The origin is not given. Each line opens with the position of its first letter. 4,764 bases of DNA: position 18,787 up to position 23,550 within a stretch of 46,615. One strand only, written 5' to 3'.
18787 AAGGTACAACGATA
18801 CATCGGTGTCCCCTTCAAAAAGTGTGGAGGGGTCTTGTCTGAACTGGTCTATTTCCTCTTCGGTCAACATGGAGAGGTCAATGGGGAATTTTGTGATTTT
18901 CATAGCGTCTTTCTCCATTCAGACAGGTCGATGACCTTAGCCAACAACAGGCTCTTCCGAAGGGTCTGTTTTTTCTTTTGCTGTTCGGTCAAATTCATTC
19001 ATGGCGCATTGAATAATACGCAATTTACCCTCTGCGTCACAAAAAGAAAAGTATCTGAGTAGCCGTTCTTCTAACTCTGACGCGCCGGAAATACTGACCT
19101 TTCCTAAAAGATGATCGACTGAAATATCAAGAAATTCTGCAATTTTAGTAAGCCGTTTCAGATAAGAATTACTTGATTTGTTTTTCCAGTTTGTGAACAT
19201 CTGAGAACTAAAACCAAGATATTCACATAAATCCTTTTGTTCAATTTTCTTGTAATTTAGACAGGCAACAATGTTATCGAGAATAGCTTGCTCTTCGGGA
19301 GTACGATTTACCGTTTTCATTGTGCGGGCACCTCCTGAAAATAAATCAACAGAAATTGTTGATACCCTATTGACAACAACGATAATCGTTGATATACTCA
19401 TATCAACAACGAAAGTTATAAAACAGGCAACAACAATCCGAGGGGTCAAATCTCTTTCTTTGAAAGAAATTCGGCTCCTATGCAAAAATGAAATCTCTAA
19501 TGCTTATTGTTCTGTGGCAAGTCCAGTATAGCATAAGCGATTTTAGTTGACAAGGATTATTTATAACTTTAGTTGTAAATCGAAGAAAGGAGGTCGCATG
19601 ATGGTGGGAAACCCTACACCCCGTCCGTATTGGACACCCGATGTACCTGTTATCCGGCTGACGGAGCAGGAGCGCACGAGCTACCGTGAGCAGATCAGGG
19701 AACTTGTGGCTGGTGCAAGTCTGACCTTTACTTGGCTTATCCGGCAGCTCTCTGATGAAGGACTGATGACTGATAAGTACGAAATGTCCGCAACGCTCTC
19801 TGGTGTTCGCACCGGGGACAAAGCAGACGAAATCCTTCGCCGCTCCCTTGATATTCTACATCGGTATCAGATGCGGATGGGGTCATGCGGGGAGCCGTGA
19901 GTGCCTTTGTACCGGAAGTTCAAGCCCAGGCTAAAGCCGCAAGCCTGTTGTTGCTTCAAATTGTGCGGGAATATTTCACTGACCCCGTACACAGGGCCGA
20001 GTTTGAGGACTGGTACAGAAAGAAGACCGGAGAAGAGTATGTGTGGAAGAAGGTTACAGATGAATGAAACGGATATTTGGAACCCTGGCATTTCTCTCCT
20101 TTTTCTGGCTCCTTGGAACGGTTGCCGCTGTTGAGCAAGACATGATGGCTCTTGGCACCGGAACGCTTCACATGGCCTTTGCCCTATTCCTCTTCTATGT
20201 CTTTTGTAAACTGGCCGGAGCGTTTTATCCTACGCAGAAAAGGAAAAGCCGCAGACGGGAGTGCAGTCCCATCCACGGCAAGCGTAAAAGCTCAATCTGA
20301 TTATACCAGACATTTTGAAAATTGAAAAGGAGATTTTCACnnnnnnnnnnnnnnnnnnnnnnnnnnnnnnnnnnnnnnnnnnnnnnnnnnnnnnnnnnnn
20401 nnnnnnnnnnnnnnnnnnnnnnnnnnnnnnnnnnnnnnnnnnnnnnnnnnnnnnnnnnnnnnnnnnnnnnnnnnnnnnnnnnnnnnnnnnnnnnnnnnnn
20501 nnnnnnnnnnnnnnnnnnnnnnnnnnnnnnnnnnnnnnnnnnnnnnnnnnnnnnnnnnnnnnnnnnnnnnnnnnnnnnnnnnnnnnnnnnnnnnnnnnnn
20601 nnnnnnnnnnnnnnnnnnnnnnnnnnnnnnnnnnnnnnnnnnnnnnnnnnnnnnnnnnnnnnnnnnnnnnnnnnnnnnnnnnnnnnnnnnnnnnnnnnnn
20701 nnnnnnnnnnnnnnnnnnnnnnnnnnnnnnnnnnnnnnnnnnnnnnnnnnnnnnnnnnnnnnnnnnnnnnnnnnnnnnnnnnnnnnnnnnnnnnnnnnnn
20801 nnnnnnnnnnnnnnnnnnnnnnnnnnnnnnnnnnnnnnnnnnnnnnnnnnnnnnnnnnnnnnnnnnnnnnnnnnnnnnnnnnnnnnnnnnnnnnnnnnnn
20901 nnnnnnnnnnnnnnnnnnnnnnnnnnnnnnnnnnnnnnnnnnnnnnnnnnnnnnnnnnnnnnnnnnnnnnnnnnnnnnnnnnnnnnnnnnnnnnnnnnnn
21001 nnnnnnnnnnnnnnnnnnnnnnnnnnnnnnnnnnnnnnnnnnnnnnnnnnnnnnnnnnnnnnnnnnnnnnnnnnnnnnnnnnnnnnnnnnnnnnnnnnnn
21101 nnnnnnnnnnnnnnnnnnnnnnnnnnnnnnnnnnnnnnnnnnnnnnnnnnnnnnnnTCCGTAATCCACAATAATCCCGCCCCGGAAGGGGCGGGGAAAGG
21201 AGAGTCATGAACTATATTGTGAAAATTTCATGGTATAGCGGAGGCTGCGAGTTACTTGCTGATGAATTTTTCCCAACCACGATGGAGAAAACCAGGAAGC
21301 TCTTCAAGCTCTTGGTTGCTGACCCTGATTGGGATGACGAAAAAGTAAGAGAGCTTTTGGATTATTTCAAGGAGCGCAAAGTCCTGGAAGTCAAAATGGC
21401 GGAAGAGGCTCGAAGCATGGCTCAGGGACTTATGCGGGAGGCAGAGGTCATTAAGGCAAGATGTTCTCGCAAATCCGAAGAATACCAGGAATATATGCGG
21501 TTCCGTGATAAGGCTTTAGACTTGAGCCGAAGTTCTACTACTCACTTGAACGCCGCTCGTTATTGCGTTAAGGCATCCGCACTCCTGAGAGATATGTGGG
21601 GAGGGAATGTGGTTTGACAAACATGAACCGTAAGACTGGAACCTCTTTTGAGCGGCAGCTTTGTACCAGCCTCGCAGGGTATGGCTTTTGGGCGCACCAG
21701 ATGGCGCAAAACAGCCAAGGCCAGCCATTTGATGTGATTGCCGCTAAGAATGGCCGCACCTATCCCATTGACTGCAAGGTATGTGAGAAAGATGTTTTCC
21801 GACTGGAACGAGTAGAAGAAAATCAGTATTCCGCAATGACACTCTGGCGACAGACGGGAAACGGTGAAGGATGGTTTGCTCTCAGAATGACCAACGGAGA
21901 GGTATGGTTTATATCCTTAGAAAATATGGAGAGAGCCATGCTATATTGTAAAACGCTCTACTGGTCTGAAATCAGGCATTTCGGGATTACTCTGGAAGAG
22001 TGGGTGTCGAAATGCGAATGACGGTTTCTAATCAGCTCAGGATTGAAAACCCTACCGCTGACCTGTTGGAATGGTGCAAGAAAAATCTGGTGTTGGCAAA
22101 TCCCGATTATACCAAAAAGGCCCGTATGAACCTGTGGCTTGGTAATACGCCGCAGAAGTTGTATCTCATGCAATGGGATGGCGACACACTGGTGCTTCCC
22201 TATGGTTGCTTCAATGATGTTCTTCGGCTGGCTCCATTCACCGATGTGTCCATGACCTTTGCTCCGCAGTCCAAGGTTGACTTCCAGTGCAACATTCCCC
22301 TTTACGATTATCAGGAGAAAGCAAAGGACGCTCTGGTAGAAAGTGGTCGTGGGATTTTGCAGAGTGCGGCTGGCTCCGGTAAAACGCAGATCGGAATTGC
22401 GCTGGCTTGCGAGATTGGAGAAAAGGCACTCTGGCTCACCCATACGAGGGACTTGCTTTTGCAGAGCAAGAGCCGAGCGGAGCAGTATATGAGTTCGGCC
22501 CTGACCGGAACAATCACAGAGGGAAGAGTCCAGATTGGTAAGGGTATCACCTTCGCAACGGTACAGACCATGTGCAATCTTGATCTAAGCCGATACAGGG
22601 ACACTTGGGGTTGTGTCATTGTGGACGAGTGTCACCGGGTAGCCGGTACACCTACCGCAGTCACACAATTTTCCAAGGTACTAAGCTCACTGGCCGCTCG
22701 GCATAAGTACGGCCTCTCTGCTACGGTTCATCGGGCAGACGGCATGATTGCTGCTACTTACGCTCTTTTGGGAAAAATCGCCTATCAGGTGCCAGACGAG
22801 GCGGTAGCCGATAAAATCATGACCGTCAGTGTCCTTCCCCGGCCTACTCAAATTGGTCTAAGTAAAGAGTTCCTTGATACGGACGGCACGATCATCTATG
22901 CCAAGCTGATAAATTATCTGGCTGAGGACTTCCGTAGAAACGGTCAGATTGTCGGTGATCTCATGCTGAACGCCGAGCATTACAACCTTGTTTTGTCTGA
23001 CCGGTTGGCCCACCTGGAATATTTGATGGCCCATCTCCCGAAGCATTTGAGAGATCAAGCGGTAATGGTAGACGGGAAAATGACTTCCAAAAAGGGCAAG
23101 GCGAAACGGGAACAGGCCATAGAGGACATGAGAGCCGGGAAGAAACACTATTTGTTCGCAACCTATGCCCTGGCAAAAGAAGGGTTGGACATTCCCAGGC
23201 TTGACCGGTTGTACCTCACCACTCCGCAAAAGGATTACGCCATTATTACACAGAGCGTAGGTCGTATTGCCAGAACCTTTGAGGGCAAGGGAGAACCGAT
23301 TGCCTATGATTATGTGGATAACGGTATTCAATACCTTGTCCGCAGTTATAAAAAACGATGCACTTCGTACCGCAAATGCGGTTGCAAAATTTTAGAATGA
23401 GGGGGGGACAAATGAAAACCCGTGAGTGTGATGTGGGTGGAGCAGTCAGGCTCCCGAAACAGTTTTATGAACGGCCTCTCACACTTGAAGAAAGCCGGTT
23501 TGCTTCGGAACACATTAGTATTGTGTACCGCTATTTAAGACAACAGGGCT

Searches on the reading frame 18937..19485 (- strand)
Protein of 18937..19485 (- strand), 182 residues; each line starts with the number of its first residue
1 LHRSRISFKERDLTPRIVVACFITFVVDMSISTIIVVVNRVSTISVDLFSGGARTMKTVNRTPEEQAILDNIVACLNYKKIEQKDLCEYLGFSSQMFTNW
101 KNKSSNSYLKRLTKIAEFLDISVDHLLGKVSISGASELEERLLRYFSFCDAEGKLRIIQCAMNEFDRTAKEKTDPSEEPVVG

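Call 31: search_protein_families(library=pfam, proteins=[window:18937-19485:-], max_evalue=0.001)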
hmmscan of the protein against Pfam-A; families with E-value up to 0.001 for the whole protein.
window:18937-19485:- (182 aa): 2 families
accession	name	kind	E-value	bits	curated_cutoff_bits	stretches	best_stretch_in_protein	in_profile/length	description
PF07022.19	Phage_CI_repr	-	9.5e-07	29.5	22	1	81-129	13-60/65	Bacteriophage CI repressor helix-turn-helix domain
PF13443.12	HTH_26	-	4.6e-05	24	22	1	77-127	7-58/63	Cro/C1-type HTH DNA-binding domain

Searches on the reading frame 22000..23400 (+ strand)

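Call 31: search_protein_families(library=pfam, proteins=[window:22000-23400:+], max_evalue=0.001)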
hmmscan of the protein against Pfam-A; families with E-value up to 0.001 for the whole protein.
window:22000-23400:+ (466 aa): 3 families
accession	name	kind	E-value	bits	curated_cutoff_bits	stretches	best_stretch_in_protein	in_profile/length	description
PF04851.21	ResIII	-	8.6e-19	68.5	22.5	1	99-244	2-163/164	Type III restriction enzyme, res subunit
PF00270.35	DEAD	-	8.1e-11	42.4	26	1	103-244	2-161/167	DEAD/DEAH box helicase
PF00271.37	Helicase_C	-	1e-09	39.1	23.5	1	330-425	19-108/110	Helicase conserved C-terminal domain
